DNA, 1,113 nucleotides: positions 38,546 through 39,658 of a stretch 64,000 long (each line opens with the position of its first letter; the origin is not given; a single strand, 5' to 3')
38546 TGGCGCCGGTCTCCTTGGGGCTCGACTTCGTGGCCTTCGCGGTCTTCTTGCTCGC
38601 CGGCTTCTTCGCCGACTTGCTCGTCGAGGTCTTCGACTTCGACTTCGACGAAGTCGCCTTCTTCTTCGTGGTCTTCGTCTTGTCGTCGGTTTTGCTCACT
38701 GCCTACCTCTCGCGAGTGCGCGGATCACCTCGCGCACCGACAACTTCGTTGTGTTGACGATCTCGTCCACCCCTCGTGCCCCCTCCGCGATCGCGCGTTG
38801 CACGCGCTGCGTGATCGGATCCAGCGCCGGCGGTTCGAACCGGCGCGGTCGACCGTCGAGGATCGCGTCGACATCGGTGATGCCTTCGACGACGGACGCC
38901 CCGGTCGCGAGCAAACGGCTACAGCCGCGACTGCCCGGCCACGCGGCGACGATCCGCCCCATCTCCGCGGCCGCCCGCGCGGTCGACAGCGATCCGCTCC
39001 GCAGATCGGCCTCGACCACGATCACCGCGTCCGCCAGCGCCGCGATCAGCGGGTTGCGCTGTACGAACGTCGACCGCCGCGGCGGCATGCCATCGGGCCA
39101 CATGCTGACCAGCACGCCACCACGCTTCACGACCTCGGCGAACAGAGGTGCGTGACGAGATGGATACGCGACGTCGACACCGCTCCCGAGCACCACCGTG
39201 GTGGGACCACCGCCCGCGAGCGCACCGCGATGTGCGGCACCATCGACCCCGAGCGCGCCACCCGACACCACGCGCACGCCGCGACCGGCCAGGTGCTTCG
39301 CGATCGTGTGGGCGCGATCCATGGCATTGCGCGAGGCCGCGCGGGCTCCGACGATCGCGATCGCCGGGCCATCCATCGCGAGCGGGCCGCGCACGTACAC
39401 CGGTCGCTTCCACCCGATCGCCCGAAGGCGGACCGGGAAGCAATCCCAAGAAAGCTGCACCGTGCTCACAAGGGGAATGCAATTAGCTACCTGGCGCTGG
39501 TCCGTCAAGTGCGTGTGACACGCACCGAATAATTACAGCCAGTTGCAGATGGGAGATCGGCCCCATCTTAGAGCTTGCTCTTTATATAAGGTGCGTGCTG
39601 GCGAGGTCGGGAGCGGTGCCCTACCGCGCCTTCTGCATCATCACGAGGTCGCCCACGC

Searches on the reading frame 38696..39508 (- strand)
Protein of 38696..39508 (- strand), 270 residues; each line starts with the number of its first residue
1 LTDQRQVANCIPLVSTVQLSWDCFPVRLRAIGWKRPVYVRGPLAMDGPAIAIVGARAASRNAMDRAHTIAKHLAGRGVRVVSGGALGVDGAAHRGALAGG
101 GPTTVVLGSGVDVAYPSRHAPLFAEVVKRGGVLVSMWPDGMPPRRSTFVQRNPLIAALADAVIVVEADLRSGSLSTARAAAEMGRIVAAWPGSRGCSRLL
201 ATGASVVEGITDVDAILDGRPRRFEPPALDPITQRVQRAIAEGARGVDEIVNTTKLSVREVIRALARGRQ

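Call 81: search_protein_families(library=pfam, proteins=[window:38696-39508:-], max_evalue=0.00001)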
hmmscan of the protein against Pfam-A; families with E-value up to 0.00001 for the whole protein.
window:38696-39508:- (270 aa): 2 families
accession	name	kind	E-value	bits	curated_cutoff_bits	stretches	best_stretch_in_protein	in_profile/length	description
PF02481.21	DNA_processg_A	-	8.6e-52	175.8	29.6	1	20-207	13-210/212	DNA recombination-mediator protein A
PF18306.6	LDcluster4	-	5.3e-06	26.6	26.3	0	49-103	3-58/151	SLOG cluster4 family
